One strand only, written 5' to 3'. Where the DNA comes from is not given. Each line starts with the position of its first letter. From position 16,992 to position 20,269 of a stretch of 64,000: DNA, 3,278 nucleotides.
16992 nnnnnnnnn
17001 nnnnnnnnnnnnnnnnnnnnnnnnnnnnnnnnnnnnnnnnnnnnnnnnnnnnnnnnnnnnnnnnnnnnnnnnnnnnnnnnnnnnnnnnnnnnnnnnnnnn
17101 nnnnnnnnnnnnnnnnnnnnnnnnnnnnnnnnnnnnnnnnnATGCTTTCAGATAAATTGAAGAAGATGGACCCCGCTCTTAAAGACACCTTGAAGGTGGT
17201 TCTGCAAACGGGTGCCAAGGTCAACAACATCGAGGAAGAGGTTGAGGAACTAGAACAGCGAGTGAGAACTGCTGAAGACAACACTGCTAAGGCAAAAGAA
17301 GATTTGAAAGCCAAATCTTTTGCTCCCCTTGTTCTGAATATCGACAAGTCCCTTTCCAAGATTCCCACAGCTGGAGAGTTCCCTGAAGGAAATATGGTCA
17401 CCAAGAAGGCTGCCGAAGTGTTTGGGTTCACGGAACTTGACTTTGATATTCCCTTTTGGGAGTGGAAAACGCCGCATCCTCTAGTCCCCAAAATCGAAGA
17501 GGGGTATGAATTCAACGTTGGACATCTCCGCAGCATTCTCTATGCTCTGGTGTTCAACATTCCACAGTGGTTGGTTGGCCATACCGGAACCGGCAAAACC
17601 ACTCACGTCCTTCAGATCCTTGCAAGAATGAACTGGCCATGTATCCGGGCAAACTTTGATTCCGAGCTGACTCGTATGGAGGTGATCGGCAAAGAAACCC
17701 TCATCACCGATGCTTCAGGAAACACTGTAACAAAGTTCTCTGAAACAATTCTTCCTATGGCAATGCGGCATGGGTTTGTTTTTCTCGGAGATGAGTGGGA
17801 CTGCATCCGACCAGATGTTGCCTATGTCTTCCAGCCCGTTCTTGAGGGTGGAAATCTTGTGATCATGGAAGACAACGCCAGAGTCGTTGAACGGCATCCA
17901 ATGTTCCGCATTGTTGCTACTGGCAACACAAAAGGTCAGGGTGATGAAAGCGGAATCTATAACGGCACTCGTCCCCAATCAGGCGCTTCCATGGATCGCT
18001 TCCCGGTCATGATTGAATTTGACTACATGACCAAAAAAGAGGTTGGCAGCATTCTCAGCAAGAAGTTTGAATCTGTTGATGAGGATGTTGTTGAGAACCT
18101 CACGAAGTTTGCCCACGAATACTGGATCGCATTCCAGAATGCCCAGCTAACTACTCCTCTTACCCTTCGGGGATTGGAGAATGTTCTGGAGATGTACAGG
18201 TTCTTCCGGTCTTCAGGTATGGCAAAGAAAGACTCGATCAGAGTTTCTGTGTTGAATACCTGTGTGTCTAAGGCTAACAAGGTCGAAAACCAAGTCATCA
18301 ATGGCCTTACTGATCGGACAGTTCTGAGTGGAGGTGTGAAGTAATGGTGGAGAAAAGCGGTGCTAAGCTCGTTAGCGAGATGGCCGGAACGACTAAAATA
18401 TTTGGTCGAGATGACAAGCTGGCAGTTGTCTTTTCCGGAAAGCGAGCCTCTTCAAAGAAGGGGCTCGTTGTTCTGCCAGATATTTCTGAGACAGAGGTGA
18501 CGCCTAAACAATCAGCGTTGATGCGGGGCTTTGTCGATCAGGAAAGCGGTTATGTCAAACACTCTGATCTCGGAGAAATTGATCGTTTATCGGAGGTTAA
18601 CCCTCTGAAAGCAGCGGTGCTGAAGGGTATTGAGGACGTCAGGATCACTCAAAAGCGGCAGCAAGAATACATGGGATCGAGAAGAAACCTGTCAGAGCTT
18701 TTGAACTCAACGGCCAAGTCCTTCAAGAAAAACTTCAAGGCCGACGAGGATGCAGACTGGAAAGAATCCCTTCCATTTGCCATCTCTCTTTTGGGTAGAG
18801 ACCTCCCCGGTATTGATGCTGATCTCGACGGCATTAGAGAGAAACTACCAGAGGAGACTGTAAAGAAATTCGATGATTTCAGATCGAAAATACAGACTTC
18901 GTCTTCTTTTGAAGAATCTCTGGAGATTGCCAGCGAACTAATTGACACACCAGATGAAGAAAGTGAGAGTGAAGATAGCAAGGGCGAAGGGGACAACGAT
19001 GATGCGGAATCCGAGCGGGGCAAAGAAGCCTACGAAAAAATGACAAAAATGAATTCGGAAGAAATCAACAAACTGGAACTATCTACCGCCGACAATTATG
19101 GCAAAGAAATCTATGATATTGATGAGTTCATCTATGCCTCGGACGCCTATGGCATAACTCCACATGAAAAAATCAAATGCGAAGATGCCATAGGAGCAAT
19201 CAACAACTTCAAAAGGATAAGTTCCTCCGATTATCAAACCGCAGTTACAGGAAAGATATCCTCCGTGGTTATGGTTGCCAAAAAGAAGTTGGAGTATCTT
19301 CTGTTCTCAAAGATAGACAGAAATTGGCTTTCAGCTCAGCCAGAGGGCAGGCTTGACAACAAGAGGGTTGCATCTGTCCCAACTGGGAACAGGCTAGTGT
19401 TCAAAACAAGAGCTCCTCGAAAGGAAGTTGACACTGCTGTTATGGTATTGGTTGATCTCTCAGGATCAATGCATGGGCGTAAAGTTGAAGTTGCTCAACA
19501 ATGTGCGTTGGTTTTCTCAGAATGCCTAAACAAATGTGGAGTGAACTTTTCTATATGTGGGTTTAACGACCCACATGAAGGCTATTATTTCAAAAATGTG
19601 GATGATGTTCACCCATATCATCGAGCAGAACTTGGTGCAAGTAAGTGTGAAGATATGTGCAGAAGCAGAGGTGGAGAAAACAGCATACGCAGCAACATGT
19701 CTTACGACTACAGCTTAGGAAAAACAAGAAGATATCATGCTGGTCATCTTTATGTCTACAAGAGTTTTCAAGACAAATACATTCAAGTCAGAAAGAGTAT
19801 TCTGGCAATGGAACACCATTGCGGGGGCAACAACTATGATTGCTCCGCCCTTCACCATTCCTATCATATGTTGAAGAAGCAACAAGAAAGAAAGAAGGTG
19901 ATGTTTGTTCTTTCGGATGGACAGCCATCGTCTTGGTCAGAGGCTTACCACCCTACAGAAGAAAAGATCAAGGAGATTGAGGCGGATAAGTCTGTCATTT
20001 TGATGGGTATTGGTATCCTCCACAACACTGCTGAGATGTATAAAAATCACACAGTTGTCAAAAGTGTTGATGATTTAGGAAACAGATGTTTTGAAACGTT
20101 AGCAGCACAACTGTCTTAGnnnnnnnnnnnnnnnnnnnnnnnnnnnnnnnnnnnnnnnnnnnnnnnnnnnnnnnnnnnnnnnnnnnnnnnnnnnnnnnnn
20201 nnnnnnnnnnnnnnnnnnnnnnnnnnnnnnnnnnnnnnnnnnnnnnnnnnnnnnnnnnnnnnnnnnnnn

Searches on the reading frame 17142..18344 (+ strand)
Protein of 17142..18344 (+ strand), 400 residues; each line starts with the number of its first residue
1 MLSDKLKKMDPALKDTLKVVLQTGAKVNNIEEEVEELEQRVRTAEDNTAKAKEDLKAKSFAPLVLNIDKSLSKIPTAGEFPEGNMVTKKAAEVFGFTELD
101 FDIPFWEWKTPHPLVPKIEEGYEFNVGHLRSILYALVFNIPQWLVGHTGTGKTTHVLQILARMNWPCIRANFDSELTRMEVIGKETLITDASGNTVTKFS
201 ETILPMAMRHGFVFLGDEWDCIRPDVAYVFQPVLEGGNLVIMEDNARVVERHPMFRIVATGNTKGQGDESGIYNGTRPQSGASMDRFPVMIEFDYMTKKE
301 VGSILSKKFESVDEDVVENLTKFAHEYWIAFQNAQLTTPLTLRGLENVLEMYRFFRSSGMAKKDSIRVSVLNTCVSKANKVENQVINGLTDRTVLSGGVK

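Call 89: search_protein_families(library=phrogs, proteins=[window:17142-18344:+], max_evalue=0.00001)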
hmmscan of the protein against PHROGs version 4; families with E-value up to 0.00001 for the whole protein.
window:17142-18344:+ (400 aa): 2 families
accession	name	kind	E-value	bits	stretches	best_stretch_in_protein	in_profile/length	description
phrog_249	-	moron, auxiliary metabolic gene and host takeover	1.6e-58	199.9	1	28-379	44-364/380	porphyrin biosynthesis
phrog_16448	-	other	1.2e-15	57.9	1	132-387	442-668/680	ATPase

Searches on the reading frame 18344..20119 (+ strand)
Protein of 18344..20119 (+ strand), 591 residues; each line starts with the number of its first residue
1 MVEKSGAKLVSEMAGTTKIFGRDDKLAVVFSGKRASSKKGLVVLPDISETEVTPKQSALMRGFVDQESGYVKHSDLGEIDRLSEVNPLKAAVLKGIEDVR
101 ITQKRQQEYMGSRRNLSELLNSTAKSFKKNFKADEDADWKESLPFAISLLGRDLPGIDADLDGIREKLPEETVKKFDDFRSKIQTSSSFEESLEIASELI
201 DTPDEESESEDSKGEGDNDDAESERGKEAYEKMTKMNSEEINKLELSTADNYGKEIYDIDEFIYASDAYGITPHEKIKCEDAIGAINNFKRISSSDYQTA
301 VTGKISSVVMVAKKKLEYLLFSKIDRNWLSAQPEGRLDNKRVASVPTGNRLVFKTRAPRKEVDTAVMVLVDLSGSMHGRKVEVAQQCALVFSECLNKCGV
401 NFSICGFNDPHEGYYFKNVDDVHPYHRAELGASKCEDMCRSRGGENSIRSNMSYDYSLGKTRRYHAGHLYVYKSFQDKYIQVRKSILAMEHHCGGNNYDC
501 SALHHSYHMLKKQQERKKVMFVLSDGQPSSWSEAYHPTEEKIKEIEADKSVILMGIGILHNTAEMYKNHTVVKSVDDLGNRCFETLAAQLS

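Call 89: search_protein_families(library=phrogs, proteins=[window:18344-20119:+], max_evalue=0.00001)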
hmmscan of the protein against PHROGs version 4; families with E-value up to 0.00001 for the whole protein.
window:18344-20119:+ (591 aa): 4 families
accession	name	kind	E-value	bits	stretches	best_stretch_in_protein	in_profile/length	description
phrog_1576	-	unknown function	2.1e-41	143.4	1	190-586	363-723/729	-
phrog_17276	-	moron, auxiliary metabolic gene and host takeover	1.1e-23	84.6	2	180-423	223-459/580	aerobic cobaltochelatase CobT subunit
phrog_26570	-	unknown function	6.9e-10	39.9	1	520-584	1-67/75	-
phrog_5298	-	moron, auxiliary metabolic gene and host takeover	1.8e-09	37.9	1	189-408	299-508/645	cobalamin biosynthesis protein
